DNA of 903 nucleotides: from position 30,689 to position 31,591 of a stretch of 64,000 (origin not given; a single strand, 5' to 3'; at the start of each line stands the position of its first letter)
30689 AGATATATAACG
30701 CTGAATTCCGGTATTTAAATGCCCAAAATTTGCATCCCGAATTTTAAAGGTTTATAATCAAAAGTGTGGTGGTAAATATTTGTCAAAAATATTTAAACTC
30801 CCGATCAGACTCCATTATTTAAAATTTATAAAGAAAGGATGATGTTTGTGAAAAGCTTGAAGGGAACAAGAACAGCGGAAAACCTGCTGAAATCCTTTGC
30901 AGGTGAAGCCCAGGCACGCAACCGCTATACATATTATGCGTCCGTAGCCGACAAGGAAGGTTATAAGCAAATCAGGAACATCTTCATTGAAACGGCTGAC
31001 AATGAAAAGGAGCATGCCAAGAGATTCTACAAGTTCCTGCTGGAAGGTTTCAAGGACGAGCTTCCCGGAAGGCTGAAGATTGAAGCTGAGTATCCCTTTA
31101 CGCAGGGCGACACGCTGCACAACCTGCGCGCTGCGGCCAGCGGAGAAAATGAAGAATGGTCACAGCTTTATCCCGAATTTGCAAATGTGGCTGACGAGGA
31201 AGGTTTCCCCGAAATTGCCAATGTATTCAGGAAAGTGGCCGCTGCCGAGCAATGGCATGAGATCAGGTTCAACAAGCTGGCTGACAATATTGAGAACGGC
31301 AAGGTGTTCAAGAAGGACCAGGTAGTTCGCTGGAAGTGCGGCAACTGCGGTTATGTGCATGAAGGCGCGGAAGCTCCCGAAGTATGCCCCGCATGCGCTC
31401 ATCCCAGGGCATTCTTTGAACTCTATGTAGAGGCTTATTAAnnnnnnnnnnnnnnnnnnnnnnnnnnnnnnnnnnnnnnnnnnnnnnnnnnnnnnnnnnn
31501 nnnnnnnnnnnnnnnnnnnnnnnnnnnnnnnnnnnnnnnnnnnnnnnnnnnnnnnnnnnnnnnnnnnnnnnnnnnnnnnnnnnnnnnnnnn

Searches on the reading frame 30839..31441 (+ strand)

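Call 4: search_protein_families(library=pfam, proteins=[window:30839-31441:+], max_evalue=0.01)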
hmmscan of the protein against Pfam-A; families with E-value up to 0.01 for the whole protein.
window:30839-31441:+ (200 aa): 5 families
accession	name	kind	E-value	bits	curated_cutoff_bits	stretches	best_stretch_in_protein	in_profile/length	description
PF02915.23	Rubrerythrin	-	1.3e-30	106.9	22.8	1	14-147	1-136/137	Rubrerythrin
PF21349.2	RUBY_RBDX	-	2.9e-14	52.6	26.5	1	165-194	1-30/30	Rubrerythrin, rubredoxin-like domain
PF00210.30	Ferritin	-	1.6e-08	35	24.5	1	15-152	3-140/142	Ferritin-like domain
PF23458.2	DUF7130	-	2.9e-05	24.3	35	1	149-193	39-83/89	Domain of unknown function (DUF7130)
PF03232.19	COQ7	-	0.0097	16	23.5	0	20-67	11-56/169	Ubiquinone biosynthesis protein COQ7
